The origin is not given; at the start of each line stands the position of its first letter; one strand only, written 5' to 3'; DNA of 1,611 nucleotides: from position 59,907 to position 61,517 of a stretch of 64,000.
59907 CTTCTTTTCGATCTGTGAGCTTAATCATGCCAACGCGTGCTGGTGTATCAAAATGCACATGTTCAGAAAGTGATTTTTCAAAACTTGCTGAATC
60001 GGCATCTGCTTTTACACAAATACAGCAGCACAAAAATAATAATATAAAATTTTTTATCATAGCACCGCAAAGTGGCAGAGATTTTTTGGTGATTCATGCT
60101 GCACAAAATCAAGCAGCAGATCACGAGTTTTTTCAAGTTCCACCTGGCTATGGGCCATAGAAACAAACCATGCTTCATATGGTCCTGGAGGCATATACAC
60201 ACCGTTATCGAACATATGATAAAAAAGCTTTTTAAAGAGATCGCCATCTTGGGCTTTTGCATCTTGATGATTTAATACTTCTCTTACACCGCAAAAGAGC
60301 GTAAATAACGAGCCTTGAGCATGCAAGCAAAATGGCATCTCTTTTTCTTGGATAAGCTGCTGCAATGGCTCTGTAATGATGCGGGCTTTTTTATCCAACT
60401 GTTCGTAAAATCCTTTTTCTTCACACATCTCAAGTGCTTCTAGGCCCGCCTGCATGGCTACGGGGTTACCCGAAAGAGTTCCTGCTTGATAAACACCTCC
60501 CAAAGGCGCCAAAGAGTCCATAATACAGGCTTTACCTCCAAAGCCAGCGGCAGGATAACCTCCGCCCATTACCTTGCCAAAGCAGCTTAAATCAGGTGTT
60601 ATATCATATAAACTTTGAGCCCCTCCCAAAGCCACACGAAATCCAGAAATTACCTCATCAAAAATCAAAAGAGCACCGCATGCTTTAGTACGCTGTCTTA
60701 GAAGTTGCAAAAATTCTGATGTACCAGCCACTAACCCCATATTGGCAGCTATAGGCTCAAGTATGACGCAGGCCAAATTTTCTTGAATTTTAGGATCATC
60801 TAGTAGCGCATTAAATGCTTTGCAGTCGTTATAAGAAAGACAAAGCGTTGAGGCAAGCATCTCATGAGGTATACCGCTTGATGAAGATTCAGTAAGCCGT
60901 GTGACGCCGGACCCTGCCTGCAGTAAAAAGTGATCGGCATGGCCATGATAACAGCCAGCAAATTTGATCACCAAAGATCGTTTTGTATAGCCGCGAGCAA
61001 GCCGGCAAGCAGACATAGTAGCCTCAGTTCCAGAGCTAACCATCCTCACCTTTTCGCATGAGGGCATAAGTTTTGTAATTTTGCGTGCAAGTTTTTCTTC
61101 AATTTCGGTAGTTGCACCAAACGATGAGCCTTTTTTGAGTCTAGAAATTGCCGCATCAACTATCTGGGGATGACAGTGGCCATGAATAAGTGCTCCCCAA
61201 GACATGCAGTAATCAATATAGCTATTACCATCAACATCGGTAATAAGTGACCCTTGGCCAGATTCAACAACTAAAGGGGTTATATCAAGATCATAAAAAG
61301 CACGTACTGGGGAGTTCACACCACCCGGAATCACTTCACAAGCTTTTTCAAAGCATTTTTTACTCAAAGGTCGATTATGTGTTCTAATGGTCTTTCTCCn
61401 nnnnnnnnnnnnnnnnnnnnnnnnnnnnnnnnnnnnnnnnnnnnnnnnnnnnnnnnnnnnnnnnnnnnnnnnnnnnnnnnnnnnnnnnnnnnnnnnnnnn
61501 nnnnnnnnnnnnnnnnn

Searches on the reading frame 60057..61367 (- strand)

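Call 28: search_protein_families(library=pfam, proteins=[window:60057-61367:-])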
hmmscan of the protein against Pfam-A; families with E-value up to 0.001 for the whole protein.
window:60057-61367:- (436 aa): 1 family
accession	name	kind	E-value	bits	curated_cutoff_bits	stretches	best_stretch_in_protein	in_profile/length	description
PF00202.27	Aminotran_3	-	4.9e-69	233.4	30.5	1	30-391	9-370/403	Aminotransferase class-III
